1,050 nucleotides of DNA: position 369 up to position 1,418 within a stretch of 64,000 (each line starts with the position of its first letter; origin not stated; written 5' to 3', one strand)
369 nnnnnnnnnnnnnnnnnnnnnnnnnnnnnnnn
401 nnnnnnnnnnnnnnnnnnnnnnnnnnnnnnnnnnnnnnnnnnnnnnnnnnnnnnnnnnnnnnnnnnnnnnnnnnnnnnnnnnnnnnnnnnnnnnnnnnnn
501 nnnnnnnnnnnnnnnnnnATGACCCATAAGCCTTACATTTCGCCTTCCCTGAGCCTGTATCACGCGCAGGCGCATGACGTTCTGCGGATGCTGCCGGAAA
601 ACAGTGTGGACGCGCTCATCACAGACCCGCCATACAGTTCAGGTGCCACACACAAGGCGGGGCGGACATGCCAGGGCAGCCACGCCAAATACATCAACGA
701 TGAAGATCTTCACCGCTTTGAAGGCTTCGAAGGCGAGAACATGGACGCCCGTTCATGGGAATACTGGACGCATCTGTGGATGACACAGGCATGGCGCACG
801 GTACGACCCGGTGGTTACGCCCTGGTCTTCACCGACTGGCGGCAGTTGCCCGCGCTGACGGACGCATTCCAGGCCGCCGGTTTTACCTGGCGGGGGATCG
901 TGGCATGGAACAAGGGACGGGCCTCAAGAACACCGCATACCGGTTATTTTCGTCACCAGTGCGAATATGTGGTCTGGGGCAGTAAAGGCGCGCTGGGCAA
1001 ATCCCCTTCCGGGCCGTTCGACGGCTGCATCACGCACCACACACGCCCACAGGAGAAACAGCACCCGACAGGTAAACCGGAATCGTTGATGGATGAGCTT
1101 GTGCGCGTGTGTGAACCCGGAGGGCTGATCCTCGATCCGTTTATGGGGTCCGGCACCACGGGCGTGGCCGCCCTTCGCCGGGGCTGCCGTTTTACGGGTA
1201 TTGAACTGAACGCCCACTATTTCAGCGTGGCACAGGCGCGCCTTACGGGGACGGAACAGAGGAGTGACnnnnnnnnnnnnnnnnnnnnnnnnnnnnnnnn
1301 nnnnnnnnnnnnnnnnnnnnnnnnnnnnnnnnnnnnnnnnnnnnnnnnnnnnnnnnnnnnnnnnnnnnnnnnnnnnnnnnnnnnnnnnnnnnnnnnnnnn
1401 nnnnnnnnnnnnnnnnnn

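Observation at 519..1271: Orphan beta-class DNA methyltransferase embedded in the lysis cassette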

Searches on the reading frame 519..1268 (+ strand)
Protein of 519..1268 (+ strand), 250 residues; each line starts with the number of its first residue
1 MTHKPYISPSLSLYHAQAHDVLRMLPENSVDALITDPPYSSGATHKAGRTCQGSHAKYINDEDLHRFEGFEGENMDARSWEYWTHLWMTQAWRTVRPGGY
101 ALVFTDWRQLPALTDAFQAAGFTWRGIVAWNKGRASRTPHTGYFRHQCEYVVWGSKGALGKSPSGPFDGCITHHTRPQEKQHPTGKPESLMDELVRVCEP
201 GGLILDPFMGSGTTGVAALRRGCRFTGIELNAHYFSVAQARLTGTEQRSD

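Call 3: search_protein_families(library=pfam, proteins=[window:519-1268:+], max_evalue=0.01)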
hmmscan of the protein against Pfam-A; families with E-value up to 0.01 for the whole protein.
window:519-1268:+ (250 aa): 5 families
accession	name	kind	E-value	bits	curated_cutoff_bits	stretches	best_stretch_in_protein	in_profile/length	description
PF01555.25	N6_N4_Mtase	-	1.2e-27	97.8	26.7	2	174-239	154-220/221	DNA methylase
PF01170.24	UPF0020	-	9.2e-05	22.7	22.3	0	17-42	108-134/197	RMKL-like, methyltransferase domain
PF08241.18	Methyltransf_11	-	0.00085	20.4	21.2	0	185-204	74-93/95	Methyltransferase domain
PF03602.21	Cons_hypoth95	-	0.0013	18.9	24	0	202-242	43-84/182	Conserved hypothetical protein 95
PF13649.12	Methyltransf_25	-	0.0038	18.3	27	0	204-243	1-42/97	Methyltransferase domain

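Call 4: search_protein_families(library=phrogs, proteins=[window:519-1268:+], max_evalue=0.001)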
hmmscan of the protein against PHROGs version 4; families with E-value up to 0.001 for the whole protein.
window:519-1268:+ (250 aa): 14 families
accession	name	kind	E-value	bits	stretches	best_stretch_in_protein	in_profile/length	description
phrog_67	-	other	3.4e-70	239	1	10-244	123-345/743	DNA methyltransferase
phrog_498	-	other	2e-30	106.9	1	18-243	211-421/633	DNA methyltransferase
phrog_3008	-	other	1.3e-19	71.5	1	172-242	140-211/244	DNA methyltransferase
phrog_6025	-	other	2.3e-15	57.7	2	7-54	8-55/192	DNA methyltransferase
phrog_18293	-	other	4.4e-14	53.4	1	178-244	42-109/119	methyltransferase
phrog_23148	-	unknown function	1.2e-13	52.4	1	172-243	75-147/165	-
phrog_8769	-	other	1.5e-12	48.1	1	195-242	5-53/71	methyltransferase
phrog_6952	-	other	3.7e-11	44.2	1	181-239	113-172/181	DNA methyltransferase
phrog_23085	-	unknown function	2.5e-08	34.7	1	179-242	41-105/138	-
phrog_12517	-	unknown function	2.8e-08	34.3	1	197-246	102-151/316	-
phrog_18146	-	other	1.3e-06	28.6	1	198-232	66-101/452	DNA methyltransferase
phrog_10183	-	other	2.3e-06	27.2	1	203-243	118-158/889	DNA methyltransferase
phrog_11619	-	other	6.4e-05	23.5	0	14-56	71-110/186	DNA methyltransferase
phrog_16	-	DNA, RNA and nucleotide metabolism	0.00011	21.6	1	198-242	865-909/986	DNA helicase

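Call 8: search_solved_structures(query=window:519-1268:+, max_evalue=0.001, show_alignments=3)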
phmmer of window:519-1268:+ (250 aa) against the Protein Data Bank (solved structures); distinct sequences matched with E-value up to 0.001: 12.
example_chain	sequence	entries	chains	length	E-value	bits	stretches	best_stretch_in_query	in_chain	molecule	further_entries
6pbd_A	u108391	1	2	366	2.2e-22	82.7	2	179-243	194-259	Modification methylase CcrMI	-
9c3u_A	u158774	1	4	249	3.1e-21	79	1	158-242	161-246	Methyltransferase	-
8urk_A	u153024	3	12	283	4.1e-21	78.6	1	158-243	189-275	Methyltransferase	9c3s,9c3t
5hek_A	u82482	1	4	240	1.1e-20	77.2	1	11-243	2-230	Adenine specific DNA methyltransferase (DpnA)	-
5hfj_A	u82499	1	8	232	1.1e-20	77.2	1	11-242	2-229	Adenine specific DNA methyltransferase (DpnA)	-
8s9m_A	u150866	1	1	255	5.5e-14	55.2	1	20-245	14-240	DNA cytosine-N4 methyltransferase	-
8s9n_A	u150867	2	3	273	6.9e-14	54.9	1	20-245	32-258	DNA cytosine-N4 methyltransferase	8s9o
2zie_A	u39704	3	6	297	1.9e-10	43.6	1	179-242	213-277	Putative modification methylase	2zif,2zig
1g60_A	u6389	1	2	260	7.3e-10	41.7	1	180-239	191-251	Adenine-specific Methyltransferase MboIIA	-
1eg2_A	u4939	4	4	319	1.5e-07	34.1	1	179-223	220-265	MODIFICATION METHYLASE RSRI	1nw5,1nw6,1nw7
1nw8_A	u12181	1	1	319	1.6e-07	34.1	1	179-223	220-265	MODIFICATION METHYLASE RSRI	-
1boo_A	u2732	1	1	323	1.9e-06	30.5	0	180-241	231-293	PROTEIN (N-4 CYTOSINE-SPECIFIC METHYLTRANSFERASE PVU II)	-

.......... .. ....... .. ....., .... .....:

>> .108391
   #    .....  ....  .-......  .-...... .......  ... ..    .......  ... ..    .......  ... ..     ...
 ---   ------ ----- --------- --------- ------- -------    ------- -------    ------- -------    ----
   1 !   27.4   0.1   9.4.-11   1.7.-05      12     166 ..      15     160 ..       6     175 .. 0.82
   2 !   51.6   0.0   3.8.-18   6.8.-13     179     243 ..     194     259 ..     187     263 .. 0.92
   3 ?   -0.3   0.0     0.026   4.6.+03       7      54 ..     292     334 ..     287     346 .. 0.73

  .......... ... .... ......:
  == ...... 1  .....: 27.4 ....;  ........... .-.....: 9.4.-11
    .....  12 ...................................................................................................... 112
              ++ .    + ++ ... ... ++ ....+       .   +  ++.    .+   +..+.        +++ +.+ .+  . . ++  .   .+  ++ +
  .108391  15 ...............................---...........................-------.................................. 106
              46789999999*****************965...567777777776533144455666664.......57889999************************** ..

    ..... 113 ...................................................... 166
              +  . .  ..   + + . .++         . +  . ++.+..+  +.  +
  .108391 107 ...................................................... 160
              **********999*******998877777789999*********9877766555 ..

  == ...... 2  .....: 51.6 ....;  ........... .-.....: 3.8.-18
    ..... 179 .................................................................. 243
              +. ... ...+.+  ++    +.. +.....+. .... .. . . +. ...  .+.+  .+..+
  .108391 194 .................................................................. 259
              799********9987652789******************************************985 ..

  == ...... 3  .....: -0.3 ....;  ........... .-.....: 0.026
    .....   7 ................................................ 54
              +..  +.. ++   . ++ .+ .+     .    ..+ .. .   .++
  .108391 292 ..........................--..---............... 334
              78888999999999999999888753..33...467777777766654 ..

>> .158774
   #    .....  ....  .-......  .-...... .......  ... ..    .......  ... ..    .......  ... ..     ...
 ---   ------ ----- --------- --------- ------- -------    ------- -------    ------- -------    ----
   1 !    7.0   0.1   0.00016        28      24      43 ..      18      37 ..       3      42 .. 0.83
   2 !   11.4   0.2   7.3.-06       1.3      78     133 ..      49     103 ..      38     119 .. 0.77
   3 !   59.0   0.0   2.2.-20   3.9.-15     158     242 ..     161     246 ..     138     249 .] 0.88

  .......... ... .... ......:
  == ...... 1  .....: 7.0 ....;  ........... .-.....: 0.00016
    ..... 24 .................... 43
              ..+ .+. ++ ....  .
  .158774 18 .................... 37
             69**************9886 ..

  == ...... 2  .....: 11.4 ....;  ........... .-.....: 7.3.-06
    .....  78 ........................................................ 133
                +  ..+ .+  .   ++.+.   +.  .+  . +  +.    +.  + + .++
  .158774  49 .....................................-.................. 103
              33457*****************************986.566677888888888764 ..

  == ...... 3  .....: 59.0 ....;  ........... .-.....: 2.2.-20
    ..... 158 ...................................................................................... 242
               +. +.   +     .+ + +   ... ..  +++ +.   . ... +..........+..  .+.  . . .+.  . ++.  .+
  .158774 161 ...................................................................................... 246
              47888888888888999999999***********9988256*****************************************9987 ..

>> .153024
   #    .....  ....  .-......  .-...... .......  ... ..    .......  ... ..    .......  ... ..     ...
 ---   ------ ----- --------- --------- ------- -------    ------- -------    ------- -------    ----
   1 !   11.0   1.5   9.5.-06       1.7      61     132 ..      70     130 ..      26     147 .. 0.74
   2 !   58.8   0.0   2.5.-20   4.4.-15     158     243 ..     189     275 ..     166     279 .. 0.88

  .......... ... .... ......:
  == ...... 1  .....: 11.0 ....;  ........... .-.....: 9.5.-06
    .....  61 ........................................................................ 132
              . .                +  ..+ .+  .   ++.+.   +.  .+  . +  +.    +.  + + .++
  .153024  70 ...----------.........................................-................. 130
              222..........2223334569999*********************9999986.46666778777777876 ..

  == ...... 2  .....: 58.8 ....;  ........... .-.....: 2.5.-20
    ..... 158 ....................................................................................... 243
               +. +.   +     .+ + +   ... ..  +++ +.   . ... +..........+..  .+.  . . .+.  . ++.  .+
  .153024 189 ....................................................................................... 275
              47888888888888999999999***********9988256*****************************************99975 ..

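Call 9: search_dna_similar(query=window:519-1268:+, collection=phages, mode=protein, max_rows=40)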
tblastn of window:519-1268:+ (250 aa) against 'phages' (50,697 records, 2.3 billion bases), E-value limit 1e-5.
Records with a match: 1595; places in all: 1672; records where one place covers at least 80% of the query: 880.
Best place of each record, by identity: 60-80% 1; <60% 1594.
By first word of the organism name: Mycobacterium 361; Gordonia 175; Burkholderia 102; Streptococcus 91; Arthrobacter 64; Escherichia 62; Staphylococcus 62; Vibrio 58; Synechococcus 49; Brucella 41; and 107 more.
By host as written in the record: Mycobacterium smegmatis mc2 155 215; Gordonia terrae 3612 143; - 133; Mycobacterium smegmatis mc#155 49; Burkholderia sp. 33; Burkholderia pseudomallei 29; Arthrobacter sp. ATCC 21022 28; Rhodobacter capsulatus YW1 28; and 419 more.
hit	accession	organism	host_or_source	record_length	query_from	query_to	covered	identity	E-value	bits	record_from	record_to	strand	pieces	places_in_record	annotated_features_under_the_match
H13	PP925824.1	Escherichia phage Chuche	Escherichia coli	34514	4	242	96%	73.2%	3e-116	371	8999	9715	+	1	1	DNA methyltransferase | gpCom control of modification | hypothetical protein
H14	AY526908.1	Bordetella phage BMP-1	-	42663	13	246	94%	51.5%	6e-59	252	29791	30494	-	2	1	none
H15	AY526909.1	Bordetella phage BIP-1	-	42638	13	246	94%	51.5%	1e-58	250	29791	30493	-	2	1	none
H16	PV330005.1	Bordetella phage vB_BbrP_003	Bordetella bronchiseptica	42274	13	246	94%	51.1%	2e-72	245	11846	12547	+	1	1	type II N6M-methyladenine DNA methyltransferase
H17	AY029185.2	Bordetella phage BPP-1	-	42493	13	246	94%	51.1%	2e-72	245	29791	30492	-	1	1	bpm: adenine DNA methyltransferase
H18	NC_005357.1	Bordetella phage BPP-1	Bordetella bronchiseptica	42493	13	246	94%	51.1%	2e-72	245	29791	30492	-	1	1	bpm: site-specific DNA-methyltransferase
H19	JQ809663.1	Stenotrophomonas phage Smp131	Stenotrophomonas maltophilia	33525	2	242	96%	48.3%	1e-60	211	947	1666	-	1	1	site-specific DNA-methyltransferase | hypothetical protein (x2)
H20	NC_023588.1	Stenotrophomonas phage Smp131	Stenotrophomonas maltophilia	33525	2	242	96%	48.3%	1e-60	211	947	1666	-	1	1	site-specific DNA-methyltransferase | translational regulator | hypothetical protein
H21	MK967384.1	Gordonia phage Sidious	Gordonia terrae 3612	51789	12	247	94%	47.9%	1e-64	223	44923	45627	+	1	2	64: methyltransferase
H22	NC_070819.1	Gordonia phage Sidious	Gordonia terrae 3612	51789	12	247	94%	47.9%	1e-64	223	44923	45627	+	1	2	64: methyltransferase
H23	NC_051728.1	Mycobacterium phage Megiddo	Mycobacterium smegmatis mc2 155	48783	1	242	97%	43.4%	7e-57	200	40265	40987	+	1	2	59: DNA methyltransferase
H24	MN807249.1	Mycobacterium phage Megiddo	Mycobacterium smegmatis mc2 155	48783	1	242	97%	43.4%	7e-57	200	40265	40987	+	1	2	59: DNA methylase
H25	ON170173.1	Ralstonia phage YO101_3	Ralstonia solanacearum S718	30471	13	249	95%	43.9%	1e-54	194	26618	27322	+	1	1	record has no annotation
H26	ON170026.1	Ralstonia phage YO006_4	Ralstonia solanacearum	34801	13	249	95%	43.9%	1e-54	194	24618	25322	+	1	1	record has no annotation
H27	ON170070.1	Ralstonia phage YO029_3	Ralstonia solanacearum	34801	13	249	95%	43.9%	1e-54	194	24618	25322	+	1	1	record has no annotation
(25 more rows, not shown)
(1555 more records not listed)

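Call 10: search_protein_families(library=ncbifam, proteins=[window:519-1268:+], max_evalue=0.01)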
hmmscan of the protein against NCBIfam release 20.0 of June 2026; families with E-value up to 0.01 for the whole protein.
window:519-1268:+ (250 aa): 5 families
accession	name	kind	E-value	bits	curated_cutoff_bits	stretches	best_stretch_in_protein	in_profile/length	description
NF010253.0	PRK13699.1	subfamily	4.5e-30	105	244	2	71-245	38-208/226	DNA methyltransferase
NF050803.1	DnaMtaseCcrMCaul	equivalog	2.3e-24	86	830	2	178-247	182-252/350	adenine-specific DNA-methyltransferase CcrM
NF008572.0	PRK11524.1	equivalog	1.2e-16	60.7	292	1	180-247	193-261/294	adenine-specific DNA-methyltransferase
TIGR01177.1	TIGR01177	hypoth_equivalog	5.1e-05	22.7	316.55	0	12-46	233-265/330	TIGR01177 family methyltransferase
NF043040.1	corrin_prot_MT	hypoth_equivalog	0.00042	19.8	180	1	185-245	25-86/216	corrinoid protein-associated methyltransferase CpaM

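Call 11: get_annotated_region(hit=H13, flank=6000)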
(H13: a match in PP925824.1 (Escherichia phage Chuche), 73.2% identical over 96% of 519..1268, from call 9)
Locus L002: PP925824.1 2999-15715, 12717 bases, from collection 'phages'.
description: Escherichia phage Chuche, complete genome.
organism: Escherichia phage Chuche (NCBI taxid 3233692)
taxonomy: Viruses
host: Escherichia coli; source: mud near tree; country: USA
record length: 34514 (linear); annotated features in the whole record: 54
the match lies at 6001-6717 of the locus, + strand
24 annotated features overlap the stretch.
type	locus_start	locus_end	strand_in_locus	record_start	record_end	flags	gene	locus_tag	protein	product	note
CDS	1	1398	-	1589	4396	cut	-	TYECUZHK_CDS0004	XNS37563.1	hypothetical protein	-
CDS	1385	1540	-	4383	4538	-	-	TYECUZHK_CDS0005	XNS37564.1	tail protein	-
CDS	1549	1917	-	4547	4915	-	-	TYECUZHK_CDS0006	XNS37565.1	tail protein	-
CDS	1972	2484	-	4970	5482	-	-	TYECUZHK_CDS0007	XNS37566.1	head closure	-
CDS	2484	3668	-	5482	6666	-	-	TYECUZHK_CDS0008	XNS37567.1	hypothetical protein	-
CDS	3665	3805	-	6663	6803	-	-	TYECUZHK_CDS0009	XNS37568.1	hypothetical protein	-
CDS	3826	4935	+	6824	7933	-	-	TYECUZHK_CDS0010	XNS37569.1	tail protein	-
CDS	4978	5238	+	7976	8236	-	-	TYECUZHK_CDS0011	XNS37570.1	transcriptional regulator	-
CDS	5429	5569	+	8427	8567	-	-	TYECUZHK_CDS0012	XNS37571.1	MokW-like host killing protein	-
CDS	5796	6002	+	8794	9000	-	-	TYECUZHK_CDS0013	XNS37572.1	gpCom control of modification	-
CDS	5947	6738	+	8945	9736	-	-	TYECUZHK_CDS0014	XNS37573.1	DNA methyltransferase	-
CDS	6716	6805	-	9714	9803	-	-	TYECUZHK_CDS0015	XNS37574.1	hypothetical protein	-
CDS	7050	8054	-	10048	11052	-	-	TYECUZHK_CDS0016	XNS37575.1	integrase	-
CDS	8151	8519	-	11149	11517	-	-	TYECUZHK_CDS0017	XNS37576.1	transcriptional regulator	-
CDS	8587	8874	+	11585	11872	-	-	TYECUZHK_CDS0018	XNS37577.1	Cox-like excisionase and repressor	-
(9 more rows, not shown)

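Call 12: get_annotated_region(hit=H20, flank=5000)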
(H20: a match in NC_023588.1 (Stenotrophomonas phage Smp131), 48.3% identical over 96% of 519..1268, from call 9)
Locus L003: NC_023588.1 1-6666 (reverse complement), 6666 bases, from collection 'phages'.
description: Stenotrophomonas phage Smp131, complete genome.
organism: Stenotrophomonas phage Smp131 (NCBI taxid 1168563)
taxonomy: Viruses; Duplodnaviria; Heunggongvirae; Uroviricota; Caudoviricetes; Peduoviridae; Simpcentumvirus; Simpcentumvirus Smp131
host: Stenotrophomonas maltophilia; source: -; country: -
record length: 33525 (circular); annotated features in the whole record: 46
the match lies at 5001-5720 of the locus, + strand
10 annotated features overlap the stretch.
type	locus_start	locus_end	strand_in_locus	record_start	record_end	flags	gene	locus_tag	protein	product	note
CDS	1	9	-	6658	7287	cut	M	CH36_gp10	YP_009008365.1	terminase small subunit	-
CDS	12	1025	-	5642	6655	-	N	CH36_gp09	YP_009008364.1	major capsid protein, P2 family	-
CDS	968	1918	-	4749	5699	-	O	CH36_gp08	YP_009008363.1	head scaffolding protein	-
CDS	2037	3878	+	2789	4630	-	P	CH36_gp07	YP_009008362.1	terminase large subunit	-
CDS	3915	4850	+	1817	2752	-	Q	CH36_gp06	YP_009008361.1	portal protein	-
CDS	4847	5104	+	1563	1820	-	-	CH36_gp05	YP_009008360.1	translational regulator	-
CDS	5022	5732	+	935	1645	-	-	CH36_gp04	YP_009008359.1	site-specific DNA-methyltransferase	-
CDS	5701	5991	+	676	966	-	-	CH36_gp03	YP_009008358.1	hypothetical protein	-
CDS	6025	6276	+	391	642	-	-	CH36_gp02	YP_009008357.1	hypothetical protein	-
CDS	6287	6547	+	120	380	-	-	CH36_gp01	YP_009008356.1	hypothetical protein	-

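Call 13: get_annotated_region(hit=H18, flank=4000)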
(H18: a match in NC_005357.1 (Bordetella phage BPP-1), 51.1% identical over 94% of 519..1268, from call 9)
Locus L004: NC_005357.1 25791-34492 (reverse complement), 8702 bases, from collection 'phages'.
description: Bordetella phage BPP-1, complete genome.
organism: Bordetella phage BPP-1 (NCBI taxid 2885909)
taxonomy: Viruses; Duplodnaviria; Heunggongvirae; Uroviricota; Caudoviricetes; Rauchvirus; Rauchvirus BPP1
host: Bordetella bronchiseptica; source: -; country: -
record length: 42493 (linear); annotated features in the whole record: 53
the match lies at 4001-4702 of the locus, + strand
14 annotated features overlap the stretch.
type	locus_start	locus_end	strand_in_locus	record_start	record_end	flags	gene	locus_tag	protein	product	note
CDS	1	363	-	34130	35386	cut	-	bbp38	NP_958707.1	exonuclease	-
CDS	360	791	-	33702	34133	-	-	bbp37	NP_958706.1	hypothetical protein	-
CDS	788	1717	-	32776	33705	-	-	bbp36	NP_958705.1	Bbp36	-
repeat_region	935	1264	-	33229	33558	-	-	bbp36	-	-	variable region 2; VR2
CDS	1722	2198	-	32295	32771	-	-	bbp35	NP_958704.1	hypothetical protein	distant similarity to herpesvirus tegument protein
CDS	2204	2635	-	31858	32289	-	-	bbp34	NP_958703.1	hypothetical protein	-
CDS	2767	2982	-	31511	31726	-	-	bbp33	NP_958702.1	hypothetical protein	-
CDS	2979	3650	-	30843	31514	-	cI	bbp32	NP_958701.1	UmuD-like protein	repressor of lysis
CDS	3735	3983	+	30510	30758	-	-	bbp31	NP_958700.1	transcriptional regulator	cI repressor; Cro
CDS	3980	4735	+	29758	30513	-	bpm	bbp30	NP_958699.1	site-specific DNA-methyltransferase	Bpm; adenine methylase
CDS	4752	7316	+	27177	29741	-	-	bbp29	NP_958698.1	DNA primase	-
CDS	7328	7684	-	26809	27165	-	-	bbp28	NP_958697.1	hypothetical protein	-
CDS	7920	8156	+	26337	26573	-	-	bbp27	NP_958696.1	endonuclease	-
CDS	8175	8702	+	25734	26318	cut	-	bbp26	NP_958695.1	terminase small subunit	-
